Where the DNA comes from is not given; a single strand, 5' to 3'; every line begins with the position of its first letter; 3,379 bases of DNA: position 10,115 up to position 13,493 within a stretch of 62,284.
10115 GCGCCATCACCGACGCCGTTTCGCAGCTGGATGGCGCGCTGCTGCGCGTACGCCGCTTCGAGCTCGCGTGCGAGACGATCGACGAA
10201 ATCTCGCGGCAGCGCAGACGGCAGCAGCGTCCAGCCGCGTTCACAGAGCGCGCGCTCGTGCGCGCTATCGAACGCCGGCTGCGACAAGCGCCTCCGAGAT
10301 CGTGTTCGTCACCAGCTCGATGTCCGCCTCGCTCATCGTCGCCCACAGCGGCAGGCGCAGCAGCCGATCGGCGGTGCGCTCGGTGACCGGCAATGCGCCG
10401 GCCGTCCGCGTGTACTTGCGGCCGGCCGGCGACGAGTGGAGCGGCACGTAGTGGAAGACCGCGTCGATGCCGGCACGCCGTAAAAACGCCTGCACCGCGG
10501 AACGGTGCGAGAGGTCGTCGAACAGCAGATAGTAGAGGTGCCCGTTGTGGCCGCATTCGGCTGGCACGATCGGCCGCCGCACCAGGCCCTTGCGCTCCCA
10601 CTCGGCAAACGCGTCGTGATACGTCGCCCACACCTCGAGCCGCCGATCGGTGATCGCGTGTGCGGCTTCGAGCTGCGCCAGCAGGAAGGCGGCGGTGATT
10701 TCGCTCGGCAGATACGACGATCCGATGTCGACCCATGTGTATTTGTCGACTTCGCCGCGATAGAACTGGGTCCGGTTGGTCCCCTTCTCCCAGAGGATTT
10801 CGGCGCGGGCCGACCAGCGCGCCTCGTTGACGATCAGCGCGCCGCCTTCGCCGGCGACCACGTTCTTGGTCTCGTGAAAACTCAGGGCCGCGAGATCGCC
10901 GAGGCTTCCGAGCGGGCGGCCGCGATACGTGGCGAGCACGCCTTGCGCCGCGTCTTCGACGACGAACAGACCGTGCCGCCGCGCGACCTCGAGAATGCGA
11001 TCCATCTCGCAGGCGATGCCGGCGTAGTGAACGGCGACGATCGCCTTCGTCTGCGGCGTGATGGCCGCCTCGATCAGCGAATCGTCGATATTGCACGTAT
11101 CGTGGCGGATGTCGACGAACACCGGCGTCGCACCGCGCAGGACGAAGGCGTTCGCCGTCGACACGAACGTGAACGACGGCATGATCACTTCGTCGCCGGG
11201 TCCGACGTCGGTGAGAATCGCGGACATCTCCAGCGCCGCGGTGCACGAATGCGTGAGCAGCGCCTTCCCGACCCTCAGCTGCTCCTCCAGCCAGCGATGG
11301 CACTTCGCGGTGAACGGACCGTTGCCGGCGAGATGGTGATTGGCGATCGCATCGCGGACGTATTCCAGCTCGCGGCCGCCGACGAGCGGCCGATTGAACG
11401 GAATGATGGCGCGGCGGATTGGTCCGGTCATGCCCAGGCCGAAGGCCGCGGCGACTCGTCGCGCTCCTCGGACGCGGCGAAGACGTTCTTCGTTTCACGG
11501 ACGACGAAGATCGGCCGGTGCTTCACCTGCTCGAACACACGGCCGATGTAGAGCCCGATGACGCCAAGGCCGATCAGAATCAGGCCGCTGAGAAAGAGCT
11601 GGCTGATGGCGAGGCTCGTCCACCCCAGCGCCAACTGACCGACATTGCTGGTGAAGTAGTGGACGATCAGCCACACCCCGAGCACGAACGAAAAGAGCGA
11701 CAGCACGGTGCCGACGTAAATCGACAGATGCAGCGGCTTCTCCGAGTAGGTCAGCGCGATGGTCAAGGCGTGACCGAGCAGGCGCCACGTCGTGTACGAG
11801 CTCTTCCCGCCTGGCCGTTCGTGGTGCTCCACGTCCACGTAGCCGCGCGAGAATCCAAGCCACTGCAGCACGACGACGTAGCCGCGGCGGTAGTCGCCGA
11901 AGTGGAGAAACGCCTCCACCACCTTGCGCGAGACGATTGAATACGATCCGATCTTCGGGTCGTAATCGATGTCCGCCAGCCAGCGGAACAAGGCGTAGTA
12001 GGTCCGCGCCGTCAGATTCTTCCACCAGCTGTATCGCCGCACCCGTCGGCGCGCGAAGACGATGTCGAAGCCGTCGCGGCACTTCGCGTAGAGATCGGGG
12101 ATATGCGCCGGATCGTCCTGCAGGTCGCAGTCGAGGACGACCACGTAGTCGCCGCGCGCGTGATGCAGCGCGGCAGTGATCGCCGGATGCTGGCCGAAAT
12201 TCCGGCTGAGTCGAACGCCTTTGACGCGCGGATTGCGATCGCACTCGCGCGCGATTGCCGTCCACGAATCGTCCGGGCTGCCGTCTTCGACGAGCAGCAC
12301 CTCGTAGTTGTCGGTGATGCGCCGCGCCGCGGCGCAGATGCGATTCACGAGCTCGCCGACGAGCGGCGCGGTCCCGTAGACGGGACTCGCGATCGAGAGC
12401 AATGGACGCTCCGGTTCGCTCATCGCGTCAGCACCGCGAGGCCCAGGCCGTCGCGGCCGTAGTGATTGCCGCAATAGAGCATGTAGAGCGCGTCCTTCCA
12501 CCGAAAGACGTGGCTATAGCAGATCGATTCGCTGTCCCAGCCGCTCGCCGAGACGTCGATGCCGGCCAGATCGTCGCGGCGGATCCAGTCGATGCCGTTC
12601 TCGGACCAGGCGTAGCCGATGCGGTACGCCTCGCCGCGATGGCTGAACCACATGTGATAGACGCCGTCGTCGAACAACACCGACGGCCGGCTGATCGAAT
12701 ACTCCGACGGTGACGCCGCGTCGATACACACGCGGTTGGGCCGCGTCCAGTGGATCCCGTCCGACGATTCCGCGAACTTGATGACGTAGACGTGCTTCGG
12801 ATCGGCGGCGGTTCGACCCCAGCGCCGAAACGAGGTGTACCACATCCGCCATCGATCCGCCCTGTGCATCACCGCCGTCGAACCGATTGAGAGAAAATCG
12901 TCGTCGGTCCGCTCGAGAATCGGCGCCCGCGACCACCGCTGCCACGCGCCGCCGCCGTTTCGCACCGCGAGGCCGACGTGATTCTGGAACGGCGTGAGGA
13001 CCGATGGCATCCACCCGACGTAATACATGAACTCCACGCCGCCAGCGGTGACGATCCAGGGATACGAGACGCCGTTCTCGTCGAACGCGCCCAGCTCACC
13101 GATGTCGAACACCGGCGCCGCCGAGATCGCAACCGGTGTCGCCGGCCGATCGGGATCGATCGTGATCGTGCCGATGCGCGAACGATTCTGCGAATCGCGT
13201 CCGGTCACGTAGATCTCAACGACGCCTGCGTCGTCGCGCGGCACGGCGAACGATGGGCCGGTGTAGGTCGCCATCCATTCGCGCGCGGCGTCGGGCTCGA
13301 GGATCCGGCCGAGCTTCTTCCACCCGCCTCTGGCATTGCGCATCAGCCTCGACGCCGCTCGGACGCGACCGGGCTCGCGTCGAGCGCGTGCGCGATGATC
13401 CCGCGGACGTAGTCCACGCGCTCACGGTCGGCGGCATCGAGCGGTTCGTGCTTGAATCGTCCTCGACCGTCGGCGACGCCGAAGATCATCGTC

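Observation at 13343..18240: Uncharacterised five-gene tailoring cassette: unknown protein, HMGL-like aldolase, ATP-grasp ligase, amidohydrolase, 2OG oxygenase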

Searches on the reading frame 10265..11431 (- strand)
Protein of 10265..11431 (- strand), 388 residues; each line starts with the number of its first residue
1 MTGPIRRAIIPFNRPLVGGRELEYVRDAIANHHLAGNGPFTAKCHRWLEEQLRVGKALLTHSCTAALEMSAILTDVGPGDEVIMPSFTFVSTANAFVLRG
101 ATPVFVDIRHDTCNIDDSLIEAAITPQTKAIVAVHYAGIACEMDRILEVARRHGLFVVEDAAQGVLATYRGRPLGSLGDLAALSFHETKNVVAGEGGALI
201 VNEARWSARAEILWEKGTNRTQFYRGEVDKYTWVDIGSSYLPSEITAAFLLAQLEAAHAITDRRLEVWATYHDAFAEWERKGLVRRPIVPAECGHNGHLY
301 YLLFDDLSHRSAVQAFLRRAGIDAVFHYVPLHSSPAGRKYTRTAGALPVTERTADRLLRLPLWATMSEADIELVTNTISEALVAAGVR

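Call 5: search_protein_families(library=pfam, proteins=[window:10265-11431:-], max_evalue=0.01)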
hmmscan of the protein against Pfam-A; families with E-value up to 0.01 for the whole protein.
window:10265-11431:- (388 aa): 4 families
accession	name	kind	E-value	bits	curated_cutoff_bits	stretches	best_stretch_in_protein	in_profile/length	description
PF01041.23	DegT_DnrJ_EryC1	-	1.6e-91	307.7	19.8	1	20-378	6-359/360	DegT/DnrJ/EryC1/StrS aminotransferase family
PF00155.27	Aminotran_1_2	-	5.2e-06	26.3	19.7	1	57-162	68-187/361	Aminotransferase class I and II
PF01053.26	Cys_Met_Meta_PP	-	0.00098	18.2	27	1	55-162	67-175/381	Cys/Met metabolism PLP-dependent enzyme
PF00266.25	Aminotran_5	-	0.0022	17.5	21.5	1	58-166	65-181/371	Aminotransferase class-V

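Call 6: search_protein_families(library=ncbifam, proteins=[window:10265-11431:-], max_evalue=0.01)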
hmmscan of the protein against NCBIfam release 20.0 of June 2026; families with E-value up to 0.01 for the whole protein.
window:10265-11431:- (388 aa): 28 families (the best 25 are shown)
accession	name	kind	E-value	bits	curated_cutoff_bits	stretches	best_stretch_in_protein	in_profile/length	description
NF008687.0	PRK11706.1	equivalog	1.7e-177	589.8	375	1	10-381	2-373/375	dTDP-4-amino-4,6-dideoxygalactose transaminase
TIGR02379.1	ECA_wecE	subfamily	3.8e-171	569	434.85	1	9-381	1-374/376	dTDP-4-amino-4,6-dideoxy-D-glucose transaminase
TIGR03588.1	PseC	equivalog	3.2e-65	220.5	423.5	1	10-381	2-379/380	UDP-4-amino-4,6-dideoxy-N-acetyl-beta-L-altrosamine transaminase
NF008658.2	PRK11658.1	equivalog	1.1e-62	211.9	631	1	8-381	3-376/379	UDP-4-amino-4-deoxy-L-arabinose aminotransferase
TIGR04181.1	NHT_00031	hypoth_equivalog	1e-52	179.2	420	1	10-361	1-357/359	LegC family aminotransferase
TIGR04427.1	PLP_DesI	equivalog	9.7e-48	163.2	650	1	22-379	35-380/390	dTDP-4-dehydro-6-deoxyglucose aminotransferase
NF011936.0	PRK15407.1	equivalog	3.8e-40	137.9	423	1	15-382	42-436/440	lipopolysaccharide biosynthesis protein RfbH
NF004770.0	PRK06108.1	subfamily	1.7e-09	37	422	1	49-166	91-215/396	pyridoxal phosphate-dependent aminotransferase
NF005817.0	PRK07683.1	equivalog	5e-09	35.3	575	1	58-161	93-201/387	aminotransferase A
NF005816.0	PRK07682.1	equivalog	1.3e-07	30.6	620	1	60-161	96-203/390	aminotransferase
NF041364.1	GntC_guanitoxin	equivalog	1.8e-07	30.4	415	1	58-161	64-174/356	guanitoxin biosynthesis PLP-dependent (S)-gamma-hydroxy-L-arginine cyclodehydratase GntC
NF009079.0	PRK12414.1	subfamily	4.1e-07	29.3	481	1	69-133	104-168/384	methionine aminotransferase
NF005732.0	PRK07550.1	equivalog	4.4e-07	29.3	366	1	43-160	82-205/389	aminotransferase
NF004621.0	PRK05957.1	equivalog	9.2e-07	27.9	498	1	69-135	103-168/389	pyridoxal phosphate-dependent aminotransferase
NF006569.0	PRK09082.1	subfamily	4.7e-06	25.9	420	1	59-133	96-169/386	methionine aminotransferase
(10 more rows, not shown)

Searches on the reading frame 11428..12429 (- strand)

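Call 5: search_protein_families(library=pfam, proteins=[window:11428-12429:-], max_evalue=0.01)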
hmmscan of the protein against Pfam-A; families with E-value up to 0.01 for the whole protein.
window:11428-12429:- (333 aa): 3 families
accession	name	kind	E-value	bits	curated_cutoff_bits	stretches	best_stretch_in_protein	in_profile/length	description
PF00535.33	Glycos_transf_2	-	8.5e-26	91.3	23.3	1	12-144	1-131/168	Glycosyl transferase family 2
PF12804.13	NTP_transf_3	-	0.0037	17.9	27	1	78-136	70-131/160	MobA-like NTP transferase domain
PF10111.15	Glyco_tranf_2_2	-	0.0082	16.1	27.3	0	30-102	18-91/276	Glycosyltransferase like family 2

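Call 6: search_protein_families(library=ncbifam, proteins=[window:11428-12429:-], max_evalue=0.01)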
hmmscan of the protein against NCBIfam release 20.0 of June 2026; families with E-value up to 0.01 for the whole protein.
window:11428-12429:- (333 aa): 13 families
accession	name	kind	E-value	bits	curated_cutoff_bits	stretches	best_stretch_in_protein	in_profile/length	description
NF047588.1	GlcsyltransPgfSStrep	equivalog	8.1e-55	186.2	500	1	26-313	18-305/308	glycosyltransferase PgfS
NF007986.1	PRK10714.1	equivalog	9.7e-46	156.2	529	1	11-312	8-310/316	undecaprenyl-phosphate 4-deoxy-4-formamido-L-arabinose transferase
TIGR03937.1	PgaC_IcaA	equivalog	6.2e-10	38.6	422.3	1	5-102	41-135/407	poly-beta-1,6-N-acetyl-D-glucosamine synthase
NF047683.1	TeichurnBiosyTuaG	equivalog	3.1e-09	36.9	400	1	7-103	4-97/252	teichuronic acid biosynthesis protein TuaG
NF007482.0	PRK10073.1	equivalog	2.6e-07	30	423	1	7-106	4-99/334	glycosyltransferase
NF041875.1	EPS_EpsD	equivalog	6.4e-07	29.1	370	1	36-109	25-96/325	exopolysaccharide biosynthesis glycosyltransferase EpsD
NF050819.1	PolSacchBiosHfsG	equivalog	1.5e-05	24.3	500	1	8-110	11-109/302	polysaccharide biosynthesis protein HfsG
TIGR03111.1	glyc2_xrt_Gpos1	hypoth_equivalog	1.6e-05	23.9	363.95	1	8-105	48-144/439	TIGR03111 family XrtG-associated glycosyltransferase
TIGR03965.1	mycofact_glyco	equivalog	3.2e-05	23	280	1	30-117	91-179/467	mycofactocin biosynthesis glycosyltransferase MftF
NF041391.1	DPhHxTase_Halo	equivalog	5.1e-05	22.4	375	1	28-128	10-104/213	dolichyl-phosphate hexose transferase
TIGR04242.1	nodulat_NodC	equivalog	6.1e-05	22.1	550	1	35-119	73-158/395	chitooligosaccharide synthase NodC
NF050050.1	ProtGlycPglI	equivalog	0.0003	20.3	500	1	10-129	3-120/306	GalNAc(5)-diNAcBac-PP-undecaprenol beta-1,3-glucosyltransferase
TIGR04182.1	glyco_TIGR04182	equivalog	0.00044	19.7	325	0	41-124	26-105/293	S-layer glycoprotein N-glycosyltransferase AglJ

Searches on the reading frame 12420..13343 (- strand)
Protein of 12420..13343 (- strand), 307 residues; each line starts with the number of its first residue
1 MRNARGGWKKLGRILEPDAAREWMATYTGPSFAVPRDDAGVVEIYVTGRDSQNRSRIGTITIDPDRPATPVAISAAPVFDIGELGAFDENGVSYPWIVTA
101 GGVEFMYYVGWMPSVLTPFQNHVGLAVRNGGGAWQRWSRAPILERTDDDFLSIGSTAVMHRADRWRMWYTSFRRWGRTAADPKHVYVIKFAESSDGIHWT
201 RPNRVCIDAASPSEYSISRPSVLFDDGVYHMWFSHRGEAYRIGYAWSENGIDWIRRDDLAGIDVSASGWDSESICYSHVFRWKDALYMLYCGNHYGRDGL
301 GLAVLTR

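Call 5: search_protein_families(library=pfam, proteins=[window:12420-13343:-], max_evalue=0.01)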
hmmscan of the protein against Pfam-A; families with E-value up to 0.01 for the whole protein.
window:12420-13343:- (307 aa): 0 families

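Call 6: search_protein_families(library=ncbifam, proteins=[window:12420-13343:-], max_evalue=0.01)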
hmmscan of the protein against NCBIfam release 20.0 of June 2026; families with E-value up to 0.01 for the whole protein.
window:12420-13343:- (307 aa): 1 family
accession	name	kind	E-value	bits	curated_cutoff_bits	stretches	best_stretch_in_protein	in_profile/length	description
NF052550.1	BManbPhaseBMBP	equivalog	1.8e-08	34.1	450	1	136-256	6-133/296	beta-1,2-mannobiose phosphorylase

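Call 19: search_solved_structures(query=window:12420-13343:-, max_evalue=10)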
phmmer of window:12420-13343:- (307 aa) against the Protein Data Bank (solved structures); distinct sequences matched with E-value up to 10: 3.
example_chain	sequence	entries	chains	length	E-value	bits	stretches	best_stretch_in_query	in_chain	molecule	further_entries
9fj8_A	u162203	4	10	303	7.8e-06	28.7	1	155-257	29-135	1,2-beta-oligomannan phosphorylase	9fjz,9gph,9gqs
3r4y_A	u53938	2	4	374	0.02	17.5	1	76-148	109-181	Glycosyl hydrolase family 32, N terminal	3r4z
5jmd_A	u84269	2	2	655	2.9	10.4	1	230-263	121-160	Heparinase III protein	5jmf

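Call 49: search_solved_structures(query=A4, max_evalue=1, show_alignments=1)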
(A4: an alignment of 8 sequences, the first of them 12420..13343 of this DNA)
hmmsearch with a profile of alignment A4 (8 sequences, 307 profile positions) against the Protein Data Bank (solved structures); distinct sequences matched with E-value up to 1: 22.
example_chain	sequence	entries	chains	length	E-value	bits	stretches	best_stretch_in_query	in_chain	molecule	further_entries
9fj8_A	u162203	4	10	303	7.9e-12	48.5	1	133-256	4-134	1,2-beta-oligomannan phosphorylase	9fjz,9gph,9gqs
7fip_A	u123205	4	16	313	1.4e-10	44.4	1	134-254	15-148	Beta-1,2-mannobiose phosphorylase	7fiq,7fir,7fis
3r4y_A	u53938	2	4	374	6.1e-07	32.4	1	77-149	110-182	Glycosyl hydrolase family 32, N terminal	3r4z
4ak6_A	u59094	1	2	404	3.1e-05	26.8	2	80-147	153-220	ANHYDRO-ALPHA-L-GALACTOSIDASE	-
4ak5_A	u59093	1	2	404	4e-05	26.5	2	81-147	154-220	ANHYDRO-ALPHA-L-GALACTOSIDASE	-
4ak7_A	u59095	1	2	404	4e-05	26.5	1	80-147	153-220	ANHYDRO-ALPHA-L-GALACTOSIDASE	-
5mt2_A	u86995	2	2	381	7.6e-05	25.5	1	121-236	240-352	Beta-galactosidase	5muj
5mui_A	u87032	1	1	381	7.9e-05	25.5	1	121-236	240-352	Beta-galactosidase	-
3p2n_A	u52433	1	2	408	0.0004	23.2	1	76-147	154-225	3,6-anhydro-alpha-L-galactosidase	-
4onz_A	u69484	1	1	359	0.00045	23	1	184-256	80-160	putative glycoside hydrolase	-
5ta7_A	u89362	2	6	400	0.0021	20.8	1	241-291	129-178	Glycoside Hydrolase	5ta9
3kst_A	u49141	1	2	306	0.005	19.6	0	129-198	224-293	Endo-1,4-beta-xylanase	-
4qqs_A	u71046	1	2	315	0.013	18.1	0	220-251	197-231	Glycoside hydrolase family 43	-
4u6d_A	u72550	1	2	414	0.067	15.9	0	241-292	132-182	Conserved hypothetical periplasmic protein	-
9l0a_E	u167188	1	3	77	0.23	14.1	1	79-118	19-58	Photosystem I reaction center subunit IV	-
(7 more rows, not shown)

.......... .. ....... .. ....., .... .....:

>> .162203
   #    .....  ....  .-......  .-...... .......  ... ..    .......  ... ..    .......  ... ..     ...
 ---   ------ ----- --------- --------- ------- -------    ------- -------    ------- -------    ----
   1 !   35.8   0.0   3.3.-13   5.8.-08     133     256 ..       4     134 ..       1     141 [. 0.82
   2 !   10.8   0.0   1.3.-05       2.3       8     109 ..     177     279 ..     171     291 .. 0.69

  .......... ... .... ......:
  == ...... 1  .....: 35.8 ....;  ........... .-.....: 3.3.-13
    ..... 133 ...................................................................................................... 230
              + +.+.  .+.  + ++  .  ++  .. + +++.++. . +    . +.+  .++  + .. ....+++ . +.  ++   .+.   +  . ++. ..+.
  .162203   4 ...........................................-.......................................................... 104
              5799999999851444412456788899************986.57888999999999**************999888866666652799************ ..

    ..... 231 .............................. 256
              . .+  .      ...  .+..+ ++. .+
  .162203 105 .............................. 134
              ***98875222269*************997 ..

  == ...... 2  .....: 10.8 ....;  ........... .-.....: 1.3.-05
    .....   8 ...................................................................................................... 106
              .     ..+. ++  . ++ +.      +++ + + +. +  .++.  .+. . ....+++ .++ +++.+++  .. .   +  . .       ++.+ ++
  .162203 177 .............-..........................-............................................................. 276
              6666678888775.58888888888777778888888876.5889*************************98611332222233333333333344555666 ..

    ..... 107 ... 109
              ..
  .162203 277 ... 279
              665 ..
